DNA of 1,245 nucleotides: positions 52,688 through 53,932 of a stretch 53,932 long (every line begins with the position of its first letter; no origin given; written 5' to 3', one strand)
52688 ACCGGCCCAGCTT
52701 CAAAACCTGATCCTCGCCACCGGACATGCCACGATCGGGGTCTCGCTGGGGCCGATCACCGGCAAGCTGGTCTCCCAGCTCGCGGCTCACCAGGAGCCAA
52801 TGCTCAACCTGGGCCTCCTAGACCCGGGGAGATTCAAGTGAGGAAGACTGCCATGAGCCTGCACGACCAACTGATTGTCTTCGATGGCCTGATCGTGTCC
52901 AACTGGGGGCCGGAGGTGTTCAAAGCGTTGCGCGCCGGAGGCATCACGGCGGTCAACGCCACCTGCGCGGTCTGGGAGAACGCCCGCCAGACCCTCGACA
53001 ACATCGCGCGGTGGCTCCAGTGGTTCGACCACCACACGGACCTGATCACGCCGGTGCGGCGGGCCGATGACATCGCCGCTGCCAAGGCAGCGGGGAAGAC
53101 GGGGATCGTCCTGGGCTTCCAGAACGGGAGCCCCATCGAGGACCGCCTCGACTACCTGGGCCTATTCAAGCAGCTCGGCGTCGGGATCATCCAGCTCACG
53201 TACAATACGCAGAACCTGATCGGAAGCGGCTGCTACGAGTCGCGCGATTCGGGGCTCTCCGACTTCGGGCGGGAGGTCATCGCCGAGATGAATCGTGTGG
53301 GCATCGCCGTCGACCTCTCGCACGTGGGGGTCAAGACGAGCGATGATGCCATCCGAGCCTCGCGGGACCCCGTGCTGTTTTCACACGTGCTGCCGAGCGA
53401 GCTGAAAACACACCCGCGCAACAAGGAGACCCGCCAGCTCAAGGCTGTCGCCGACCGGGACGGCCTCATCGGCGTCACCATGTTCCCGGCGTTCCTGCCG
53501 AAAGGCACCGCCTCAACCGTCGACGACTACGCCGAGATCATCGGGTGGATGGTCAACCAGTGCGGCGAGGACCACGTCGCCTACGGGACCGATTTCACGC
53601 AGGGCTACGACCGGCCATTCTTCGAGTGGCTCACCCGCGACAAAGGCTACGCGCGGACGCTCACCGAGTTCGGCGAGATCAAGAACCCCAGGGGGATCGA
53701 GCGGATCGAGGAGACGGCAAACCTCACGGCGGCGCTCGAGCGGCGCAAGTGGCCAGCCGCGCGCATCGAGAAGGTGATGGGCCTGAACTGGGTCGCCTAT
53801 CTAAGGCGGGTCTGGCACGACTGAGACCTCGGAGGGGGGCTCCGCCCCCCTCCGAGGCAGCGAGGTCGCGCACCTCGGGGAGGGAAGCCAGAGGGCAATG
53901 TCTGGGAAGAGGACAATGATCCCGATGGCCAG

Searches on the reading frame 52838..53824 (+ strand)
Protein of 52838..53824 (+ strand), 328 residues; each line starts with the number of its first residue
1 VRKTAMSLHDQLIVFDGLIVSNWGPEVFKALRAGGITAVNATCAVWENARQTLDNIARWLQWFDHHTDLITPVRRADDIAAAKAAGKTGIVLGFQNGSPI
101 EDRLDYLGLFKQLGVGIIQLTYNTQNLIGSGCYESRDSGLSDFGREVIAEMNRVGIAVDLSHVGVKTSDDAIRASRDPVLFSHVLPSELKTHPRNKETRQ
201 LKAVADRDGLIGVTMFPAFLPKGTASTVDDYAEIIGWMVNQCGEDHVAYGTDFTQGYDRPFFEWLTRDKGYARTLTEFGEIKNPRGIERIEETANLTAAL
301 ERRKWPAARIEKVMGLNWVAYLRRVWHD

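Call 25: search_protein_families(library=pfam, proteins=[window:52838-53824:+], max_evalue=0.00001)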
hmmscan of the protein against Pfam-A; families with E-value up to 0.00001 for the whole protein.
window:52838-53824:+ (328 aa): 1 family
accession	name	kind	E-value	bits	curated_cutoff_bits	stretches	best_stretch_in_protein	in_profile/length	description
PF01244.27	Peptidase_M19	-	4.5e-79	266.3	26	1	27-322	38-317/319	Membrane dipeptidase (Peptidase family M19)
